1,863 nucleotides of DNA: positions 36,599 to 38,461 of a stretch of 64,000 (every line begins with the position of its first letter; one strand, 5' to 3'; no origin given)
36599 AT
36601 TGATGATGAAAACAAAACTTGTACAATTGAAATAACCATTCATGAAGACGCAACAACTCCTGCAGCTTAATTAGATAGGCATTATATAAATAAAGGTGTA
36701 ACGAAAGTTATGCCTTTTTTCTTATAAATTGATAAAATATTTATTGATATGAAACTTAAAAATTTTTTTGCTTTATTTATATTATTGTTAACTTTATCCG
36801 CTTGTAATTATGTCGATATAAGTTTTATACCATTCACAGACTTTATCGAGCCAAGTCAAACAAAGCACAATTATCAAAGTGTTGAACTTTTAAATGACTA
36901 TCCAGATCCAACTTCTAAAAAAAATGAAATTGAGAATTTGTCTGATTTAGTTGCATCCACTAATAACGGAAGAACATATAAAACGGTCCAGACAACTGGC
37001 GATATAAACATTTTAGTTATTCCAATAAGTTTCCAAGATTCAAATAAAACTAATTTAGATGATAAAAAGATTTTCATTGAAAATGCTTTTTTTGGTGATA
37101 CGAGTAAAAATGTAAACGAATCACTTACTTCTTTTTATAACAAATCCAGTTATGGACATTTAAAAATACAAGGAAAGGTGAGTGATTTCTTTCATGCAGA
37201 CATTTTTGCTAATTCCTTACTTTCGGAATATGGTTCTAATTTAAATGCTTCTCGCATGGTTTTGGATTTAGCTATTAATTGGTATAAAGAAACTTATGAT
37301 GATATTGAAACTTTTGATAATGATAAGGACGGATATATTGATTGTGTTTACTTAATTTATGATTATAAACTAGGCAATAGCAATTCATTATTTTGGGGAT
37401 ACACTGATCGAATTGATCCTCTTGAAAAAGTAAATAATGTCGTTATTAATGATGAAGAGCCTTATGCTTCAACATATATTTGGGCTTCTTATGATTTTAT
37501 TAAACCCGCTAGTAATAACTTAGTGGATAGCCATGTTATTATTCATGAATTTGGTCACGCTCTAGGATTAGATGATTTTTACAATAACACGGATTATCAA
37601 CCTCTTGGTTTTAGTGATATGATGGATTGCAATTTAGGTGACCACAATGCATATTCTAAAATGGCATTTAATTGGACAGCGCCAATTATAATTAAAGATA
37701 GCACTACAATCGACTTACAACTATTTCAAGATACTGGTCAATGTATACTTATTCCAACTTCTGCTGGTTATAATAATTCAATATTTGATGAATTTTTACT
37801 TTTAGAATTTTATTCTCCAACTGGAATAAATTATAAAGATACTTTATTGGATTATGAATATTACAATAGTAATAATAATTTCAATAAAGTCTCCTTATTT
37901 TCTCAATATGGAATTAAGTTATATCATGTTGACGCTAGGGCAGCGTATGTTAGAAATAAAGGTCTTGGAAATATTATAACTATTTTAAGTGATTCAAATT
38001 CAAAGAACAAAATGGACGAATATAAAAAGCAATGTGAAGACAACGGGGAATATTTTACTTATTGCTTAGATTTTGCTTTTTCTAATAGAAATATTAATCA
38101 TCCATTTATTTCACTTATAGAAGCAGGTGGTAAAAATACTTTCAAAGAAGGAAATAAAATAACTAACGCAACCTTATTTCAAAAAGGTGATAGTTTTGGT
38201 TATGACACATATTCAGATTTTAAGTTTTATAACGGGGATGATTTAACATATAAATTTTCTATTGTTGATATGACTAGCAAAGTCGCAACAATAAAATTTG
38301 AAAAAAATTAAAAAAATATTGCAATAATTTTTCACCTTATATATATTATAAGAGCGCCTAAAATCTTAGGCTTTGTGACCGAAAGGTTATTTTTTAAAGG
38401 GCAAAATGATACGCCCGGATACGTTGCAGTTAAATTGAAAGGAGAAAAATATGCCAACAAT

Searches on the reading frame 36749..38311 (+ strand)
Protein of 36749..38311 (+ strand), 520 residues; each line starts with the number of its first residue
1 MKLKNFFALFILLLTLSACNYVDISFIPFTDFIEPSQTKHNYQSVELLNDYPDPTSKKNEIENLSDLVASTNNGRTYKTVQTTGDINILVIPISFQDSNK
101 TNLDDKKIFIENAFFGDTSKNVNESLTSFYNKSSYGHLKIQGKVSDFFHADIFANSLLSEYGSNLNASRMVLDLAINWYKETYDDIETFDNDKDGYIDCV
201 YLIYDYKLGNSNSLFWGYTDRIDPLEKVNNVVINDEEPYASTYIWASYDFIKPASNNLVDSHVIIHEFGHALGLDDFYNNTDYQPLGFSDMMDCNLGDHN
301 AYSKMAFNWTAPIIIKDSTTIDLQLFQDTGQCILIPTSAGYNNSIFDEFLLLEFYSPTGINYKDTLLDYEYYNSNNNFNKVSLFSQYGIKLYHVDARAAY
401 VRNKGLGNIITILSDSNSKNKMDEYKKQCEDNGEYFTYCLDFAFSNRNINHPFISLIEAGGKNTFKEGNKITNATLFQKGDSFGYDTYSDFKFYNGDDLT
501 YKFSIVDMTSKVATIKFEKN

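Call 103: search_protein_families(library=pfam, proteins=[window:36749-38311:+], max_evalue=0.00001)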
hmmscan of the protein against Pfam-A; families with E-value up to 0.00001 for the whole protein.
window:36749-38311:+ (520 aa): 1 family
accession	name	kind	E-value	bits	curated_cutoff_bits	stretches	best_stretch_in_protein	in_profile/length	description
PF05547.17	Peptidase_M6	-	1.5e-06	28.1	22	0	105-283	50-247/294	Immune inhibitor A peptidase M6, catalytic domain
